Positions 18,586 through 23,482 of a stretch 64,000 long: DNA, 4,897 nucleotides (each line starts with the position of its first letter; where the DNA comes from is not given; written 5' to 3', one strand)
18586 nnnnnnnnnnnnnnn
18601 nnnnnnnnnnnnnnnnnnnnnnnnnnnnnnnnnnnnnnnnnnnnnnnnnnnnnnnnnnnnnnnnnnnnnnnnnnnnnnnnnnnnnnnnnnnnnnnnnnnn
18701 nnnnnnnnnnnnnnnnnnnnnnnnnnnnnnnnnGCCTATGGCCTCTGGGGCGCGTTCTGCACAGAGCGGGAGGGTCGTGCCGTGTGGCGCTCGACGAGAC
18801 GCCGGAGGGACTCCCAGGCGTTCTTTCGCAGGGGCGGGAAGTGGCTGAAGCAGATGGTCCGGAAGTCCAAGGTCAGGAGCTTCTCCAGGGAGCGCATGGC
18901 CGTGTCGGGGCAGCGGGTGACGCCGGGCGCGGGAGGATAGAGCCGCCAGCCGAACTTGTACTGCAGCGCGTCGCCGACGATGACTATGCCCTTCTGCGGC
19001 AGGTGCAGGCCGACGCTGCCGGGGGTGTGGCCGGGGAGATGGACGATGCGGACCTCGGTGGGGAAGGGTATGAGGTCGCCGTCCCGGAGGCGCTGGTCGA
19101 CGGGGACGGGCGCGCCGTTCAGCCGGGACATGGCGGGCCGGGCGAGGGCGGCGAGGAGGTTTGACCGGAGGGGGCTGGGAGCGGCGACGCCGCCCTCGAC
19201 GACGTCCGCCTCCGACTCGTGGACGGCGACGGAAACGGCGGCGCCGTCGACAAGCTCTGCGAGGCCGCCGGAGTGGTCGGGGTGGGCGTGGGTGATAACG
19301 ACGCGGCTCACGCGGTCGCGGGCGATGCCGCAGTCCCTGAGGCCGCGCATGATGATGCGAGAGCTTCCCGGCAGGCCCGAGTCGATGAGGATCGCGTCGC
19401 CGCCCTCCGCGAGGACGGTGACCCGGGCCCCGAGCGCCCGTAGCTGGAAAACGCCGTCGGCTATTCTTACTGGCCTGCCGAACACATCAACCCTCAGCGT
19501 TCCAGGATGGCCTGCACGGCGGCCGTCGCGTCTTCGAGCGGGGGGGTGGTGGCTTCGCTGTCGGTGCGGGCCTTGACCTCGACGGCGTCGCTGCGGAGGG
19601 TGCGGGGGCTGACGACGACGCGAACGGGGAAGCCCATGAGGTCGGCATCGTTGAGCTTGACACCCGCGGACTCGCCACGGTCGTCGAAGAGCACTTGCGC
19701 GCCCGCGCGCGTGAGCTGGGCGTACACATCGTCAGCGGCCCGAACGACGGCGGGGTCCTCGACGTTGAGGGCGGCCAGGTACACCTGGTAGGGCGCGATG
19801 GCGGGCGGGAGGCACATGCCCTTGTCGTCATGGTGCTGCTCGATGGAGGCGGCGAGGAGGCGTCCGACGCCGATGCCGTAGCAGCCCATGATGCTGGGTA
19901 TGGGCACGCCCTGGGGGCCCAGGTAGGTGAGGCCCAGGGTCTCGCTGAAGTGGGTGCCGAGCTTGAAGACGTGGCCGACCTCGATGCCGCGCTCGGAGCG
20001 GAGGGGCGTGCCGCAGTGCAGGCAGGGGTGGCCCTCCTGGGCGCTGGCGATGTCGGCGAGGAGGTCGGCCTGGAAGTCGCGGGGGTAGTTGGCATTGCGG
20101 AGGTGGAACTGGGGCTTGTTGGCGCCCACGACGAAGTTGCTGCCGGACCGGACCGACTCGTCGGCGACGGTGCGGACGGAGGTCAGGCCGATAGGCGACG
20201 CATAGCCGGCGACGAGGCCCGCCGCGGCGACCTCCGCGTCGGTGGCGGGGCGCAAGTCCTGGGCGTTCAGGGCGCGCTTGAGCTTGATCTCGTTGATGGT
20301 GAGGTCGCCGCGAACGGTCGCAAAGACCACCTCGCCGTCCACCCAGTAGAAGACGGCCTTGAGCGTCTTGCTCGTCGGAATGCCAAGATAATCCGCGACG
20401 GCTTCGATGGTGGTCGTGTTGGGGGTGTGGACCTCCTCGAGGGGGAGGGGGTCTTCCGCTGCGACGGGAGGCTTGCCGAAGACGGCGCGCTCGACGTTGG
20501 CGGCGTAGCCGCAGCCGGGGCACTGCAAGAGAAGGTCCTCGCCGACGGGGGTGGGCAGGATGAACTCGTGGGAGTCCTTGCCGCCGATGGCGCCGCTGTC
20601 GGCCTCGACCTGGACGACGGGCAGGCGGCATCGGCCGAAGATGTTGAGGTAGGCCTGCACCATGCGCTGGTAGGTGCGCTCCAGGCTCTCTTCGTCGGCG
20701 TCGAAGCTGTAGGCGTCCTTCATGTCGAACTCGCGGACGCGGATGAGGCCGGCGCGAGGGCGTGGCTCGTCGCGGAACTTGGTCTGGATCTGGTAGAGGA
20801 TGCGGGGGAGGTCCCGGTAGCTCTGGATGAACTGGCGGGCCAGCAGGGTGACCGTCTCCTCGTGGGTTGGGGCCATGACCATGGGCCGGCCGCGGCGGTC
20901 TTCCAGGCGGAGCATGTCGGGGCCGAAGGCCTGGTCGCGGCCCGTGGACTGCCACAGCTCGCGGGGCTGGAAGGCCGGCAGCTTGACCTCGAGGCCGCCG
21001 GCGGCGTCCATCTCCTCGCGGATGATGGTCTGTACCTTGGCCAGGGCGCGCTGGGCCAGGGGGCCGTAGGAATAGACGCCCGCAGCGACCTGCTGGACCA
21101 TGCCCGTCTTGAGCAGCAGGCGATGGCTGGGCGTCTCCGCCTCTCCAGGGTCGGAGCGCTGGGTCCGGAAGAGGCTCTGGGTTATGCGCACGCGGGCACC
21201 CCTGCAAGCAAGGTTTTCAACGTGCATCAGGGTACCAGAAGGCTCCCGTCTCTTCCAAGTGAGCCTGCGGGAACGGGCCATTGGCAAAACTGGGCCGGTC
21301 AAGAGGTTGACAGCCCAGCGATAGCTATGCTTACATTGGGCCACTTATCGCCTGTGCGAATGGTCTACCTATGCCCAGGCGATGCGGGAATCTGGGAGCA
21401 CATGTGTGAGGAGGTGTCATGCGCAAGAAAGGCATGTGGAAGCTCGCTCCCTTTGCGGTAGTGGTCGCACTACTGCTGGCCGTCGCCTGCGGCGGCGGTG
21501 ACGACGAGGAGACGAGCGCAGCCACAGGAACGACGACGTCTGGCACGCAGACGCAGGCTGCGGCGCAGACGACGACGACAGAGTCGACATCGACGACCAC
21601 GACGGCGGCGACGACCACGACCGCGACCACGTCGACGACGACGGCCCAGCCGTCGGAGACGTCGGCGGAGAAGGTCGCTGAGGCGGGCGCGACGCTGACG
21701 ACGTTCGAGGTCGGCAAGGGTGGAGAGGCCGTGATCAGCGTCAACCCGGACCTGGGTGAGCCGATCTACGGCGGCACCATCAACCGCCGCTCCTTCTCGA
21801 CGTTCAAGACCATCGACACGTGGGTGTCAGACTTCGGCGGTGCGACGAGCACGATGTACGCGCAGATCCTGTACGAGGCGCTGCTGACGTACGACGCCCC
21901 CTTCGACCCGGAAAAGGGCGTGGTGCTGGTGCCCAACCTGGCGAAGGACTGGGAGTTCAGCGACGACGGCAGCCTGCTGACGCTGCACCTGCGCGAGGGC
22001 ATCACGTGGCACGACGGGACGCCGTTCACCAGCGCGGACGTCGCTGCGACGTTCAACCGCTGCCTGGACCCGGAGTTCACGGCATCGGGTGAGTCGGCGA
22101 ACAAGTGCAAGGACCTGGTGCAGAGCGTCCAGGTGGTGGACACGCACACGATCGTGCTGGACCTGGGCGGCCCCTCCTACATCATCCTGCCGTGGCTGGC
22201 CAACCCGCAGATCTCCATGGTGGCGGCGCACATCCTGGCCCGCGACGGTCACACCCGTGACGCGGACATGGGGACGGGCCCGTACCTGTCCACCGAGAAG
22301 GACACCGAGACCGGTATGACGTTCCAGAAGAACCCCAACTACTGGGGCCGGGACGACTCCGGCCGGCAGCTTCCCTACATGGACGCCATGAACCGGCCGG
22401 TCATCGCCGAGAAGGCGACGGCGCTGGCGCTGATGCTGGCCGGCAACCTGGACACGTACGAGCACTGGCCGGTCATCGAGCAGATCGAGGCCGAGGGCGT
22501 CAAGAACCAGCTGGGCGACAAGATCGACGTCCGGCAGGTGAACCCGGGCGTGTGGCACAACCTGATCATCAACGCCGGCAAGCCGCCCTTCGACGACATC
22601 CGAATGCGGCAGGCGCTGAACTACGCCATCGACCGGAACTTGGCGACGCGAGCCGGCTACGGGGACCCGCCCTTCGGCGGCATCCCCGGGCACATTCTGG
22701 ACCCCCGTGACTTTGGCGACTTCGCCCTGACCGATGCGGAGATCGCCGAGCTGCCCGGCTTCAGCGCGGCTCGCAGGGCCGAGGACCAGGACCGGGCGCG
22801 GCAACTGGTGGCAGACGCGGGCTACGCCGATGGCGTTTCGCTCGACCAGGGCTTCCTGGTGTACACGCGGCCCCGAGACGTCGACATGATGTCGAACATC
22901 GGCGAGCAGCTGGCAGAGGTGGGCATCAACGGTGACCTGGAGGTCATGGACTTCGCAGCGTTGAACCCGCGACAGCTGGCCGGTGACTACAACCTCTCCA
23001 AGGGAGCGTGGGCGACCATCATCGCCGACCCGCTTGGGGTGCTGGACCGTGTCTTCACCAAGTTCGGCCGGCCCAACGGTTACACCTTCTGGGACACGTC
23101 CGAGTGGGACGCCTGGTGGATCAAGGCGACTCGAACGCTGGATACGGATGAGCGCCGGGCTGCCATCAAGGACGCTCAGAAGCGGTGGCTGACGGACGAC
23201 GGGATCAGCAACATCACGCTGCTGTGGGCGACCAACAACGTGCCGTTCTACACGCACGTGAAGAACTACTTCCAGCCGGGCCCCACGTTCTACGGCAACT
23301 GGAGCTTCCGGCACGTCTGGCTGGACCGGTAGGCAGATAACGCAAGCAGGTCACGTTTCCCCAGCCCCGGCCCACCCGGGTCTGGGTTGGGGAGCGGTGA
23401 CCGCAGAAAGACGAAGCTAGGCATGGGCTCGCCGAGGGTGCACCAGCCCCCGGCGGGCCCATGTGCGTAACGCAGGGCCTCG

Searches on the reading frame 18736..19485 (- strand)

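Call 13: search_protein_families(library=pfam, proteins=[window:18736-19485:-], max_evalue=0.00001)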
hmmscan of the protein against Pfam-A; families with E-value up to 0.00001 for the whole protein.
window:18736-19485:- (249 aa): 1 family
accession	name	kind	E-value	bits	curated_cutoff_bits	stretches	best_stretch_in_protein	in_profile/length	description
PF00753.33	Lactamase_B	-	1.2e-27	97.6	22.7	1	21-215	7-196/196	Metallo-beta-lactamase superfamily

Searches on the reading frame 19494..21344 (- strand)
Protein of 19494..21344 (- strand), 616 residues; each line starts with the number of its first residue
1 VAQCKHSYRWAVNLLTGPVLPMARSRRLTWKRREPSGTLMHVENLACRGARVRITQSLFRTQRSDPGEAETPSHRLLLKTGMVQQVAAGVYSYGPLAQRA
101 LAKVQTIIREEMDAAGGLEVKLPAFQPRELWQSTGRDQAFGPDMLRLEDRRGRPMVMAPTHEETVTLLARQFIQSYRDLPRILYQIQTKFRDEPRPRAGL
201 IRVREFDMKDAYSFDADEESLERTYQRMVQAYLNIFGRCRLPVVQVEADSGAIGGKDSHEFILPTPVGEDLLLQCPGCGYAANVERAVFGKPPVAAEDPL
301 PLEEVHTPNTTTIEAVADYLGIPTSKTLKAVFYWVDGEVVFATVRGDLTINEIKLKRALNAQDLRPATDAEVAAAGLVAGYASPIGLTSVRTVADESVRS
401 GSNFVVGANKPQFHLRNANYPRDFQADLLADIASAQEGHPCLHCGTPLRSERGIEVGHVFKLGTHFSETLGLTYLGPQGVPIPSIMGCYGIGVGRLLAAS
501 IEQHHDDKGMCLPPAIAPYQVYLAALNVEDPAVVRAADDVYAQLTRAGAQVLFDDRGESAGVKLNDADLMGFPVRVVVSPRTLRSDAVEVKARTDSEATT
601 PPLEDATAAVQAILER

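Call 13: search_protein_families(library=pfam, proteins=[window:19494-21344:-], max_evalue=0.00001)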
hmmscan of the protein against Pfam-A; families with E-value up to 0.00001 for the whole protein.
window:19494-21344:- (616 aa): 3 families
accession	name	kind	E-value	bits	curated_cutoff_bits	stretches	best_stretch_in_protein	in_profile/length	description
PF00587.30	tRNA-synt_2b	-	2.3e-28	99.9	29.3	1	147-504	3-179/179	tRNA synthetase class II core domain (G, H, P, S and T)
PF04073.20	tRNA_edit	-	1.2e-22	80.7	25.5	1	307-419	1-117/123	Aminoacyl-tRNA editing domain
PF03129.25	HGTP_anticodon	-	6.8e-16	58.6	21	1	520-612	1-93/94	Anticodon binding domain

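Call 26: find_homologous_proteins(query=window:19494-21344:-, max_evalue=1e-50)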
Query window:19494-21344:- (616 aa): 8000 proteins with E <= 1e-50 among 8000 candidates; the best 120 are listed.
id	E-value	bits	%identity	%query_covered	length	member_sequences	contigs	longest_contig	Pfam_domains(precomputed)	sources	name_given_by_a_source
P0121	0.0e+0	1271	100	92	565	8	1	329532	PF03129.26,PF00587.31,PF04073.21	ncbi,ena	-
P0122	0.0e+0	1184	92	92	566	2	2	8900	PF03129.26,PF00587.31,PF04073.21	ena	-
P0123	0.0e+0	1173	93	91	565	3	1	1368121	PF03129.26,PF00587.31,PF04073.21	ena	-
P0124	0.0e+0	1150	89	92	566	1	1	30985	PF03129.26,PF00587.31,PF04073.21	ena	-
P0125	0.0e+0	1148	90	92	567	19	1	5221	PF03129.26,PF00587.31,PF04073.21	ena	-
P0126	5.4e-267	905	70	91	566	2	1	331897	PF03129.26,PF00587.31,PF04073.21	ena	-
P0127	1.8e-258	877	89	70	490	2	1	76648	PF00587.31,PF04073.21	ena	-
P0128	3.3e-254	863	68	91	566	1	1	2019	PF03129.26,PF00587.31,PF04073.21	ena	-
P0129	8.4e-254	862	66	91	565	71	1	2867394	PF03129.26,PF00587.31,PF04073.21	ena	-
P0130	6.6e-253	859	66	91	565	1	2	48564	PF03129.26,PF00587.31,PF04073.21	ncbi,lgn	-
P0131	3.5e-252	856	66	91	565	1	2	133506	PF03129.26,PF00587.31,PF04073.21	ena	-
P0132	1.3e-251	855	67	91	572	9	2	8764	PF03129.26,PF00587.31,PF04073.21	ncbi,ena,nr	ncbi:MAG: proline--tRNA ligase [Chloroflexota bacterium]|nr:proline--tRNA ligase [Chloroflexota bact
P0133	1.7e-251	854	67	91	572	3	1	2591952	PF03129.26,PF00587.31,PF04073.21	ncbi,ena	-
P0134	1.9e-251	854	67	92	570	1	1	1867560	PF03129.26,PF00587.31,PF04073.21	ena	-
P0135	1.2e-250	851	66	91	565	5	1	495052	PF03129.26,PF00587.31,PF04073.21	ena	-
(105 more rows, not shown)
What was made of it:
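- Tried and rejected: Taxonomy therefore rests on ProRS similarity to Chloroflexota/Dehalococcoidia MAGs (call 26).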

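Call 81: list_cluster_members(proteins=[P0121, P0014, P0040, P0246])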
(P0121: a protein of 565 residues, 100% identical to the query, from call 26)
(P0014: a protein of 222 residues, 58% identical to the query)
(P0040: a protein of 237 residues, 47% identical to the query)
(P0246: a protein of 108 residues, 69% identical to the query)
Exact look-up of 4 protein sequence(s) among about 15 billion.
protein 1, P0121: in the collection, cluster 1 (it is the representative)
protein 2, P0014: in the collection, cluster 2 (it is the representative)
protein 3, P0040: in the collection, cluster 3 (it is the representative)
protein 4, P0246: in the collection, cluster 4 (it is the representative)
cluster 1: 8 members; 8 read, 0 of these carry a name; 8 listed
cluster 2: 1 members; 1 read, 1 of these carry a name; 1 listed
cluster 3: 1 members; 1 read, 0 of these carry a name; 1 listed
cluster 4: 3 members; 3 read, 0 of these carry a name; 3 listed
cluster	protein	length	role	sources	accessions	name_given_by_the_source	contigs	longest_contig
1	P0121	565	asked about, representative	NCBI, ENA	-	-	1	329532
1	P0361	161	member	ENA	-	-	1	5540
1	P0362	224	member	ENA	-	-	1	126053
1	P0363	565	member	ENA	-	-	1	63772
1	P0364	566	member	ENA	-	-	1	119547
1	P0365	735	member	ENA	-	-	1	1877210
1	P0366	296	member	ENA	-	-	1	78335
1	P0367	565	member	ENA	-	-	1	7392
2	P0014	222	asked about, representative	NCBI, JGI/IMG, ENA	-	nicotinamidase-related amidase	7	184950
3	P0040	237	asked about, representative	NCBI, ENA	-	-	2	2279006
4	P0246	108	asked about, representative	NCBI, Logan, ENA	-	-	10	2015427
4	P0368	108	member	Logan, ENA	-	-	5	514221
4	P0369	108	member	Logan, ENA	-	-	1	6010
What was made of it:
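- Tried and rejected: The cluster look-up gave no organism names (call 81).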

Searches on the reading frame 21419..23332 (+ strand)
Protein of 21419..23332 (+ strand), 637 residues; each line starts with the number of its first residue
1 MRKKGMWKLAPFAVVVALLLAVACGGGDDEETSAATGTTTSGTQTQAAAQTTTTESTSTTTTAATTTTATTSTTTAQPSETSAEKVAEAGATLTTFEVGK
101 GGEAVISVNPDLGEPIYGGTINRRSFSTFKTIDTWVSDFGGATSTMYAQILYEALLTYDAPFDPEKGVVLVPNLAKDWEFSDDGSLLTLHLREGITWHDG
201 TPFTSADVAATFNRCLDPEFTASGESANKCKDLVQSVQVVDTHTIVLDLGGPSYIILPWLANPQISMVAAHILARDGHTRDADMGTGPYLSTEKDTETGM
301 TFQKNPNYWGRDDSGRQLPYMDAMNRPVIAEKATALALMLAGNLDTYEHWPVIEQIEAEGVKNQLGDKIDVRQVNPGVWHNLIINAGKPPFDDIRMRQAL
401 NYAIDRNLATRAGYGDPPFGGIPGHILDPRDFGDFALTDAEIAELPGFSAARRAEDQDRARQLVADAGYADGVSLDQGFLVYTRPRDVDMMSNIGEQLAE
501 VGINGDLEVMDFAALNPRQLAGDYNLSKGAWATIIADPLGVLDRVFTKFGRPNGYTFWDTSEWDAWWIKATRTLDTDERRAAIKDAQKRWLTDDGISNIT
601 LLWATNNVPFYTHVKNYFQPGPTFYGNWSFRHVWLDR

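Call 13: search_protein_families(library=pfam, proteins=[window:21419-23332:+], max_evalue=0.00001)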
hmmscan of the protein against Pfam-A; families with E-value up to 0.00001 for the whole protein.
window:21419-23332:+ (637 aa): 1 family
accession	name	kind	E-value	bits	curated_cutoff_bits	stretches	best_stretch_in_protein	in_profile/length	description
PF00496.27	SBP_bac_5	-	1.3e-66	225.7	32.4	1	170-550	2-365/368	Bacterial extracellular solute-binding proteins, family 5 Middle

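Call 47: search_protein_families(library=ncbifam, proteins=[window:21419-23332:+], max_evalue=0.00001)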
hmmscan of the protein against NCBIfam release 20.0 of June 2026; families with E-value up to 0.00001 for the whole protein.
window:21419-23332:+ (637 aa): 10 families
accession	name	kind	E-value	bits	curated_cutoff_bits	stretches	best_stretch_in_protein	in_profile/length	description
TIGR02294.1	nickel_nikA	equivalog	1.5e-30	106.2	393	1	134-407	11-279/501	nickel ABC transporter substrate-binding protein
NF011942.0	PRK15413.1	equivalog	1.7e-25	89.7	594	1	127-512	36-385/512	glutathione ABC transporter substrate-binding protein GsiB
NF047575.1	opine_bind_CntA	exception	4.7e-22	78.2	800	1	150-409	64-314/535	staphylopine-dependent metal ABC transporter substrate-binding lipoprotein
NF011684.0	PRK15104.1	equivalog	7.3e-20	71.2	947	1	148-596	66-505/543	oligopeptide ABC transporter substrate-binding protein OppA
NF007287.0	PRK09755.1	equivalog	2e-19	69.8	1098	1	170-586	76-487/535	ABC transporter substrate-binding protein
NF043070.1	DppA_dipep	equivalog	2.4e-16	59.4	1005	1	170-618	74-520/535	dipeptide ABC transporter periplasmic-binding protein DppA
NF045468.1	Opp5A_nikA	equivalog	6.7e-15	54.5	600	1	170-408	57-272/488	nickel ABC transporter substrate-binding protein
NF011689.0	PRK15109.1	equivalog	8.4e-15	54.4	560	1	143-407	58-325/547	ABC transporter substrate-binding protein SapA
TIGR04028.1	SBP_KPN_01854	hypoth_equivalog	1.6e-13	50.1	468.5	1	167-514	41-386/509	TIGR04028 family ABC transporter substrate-binding protein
NF045467.1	Opp4A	equivalog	2.3e-13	49.3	650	1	113-412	29-335/556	oligopeptide ABC transporter substrate-binding protein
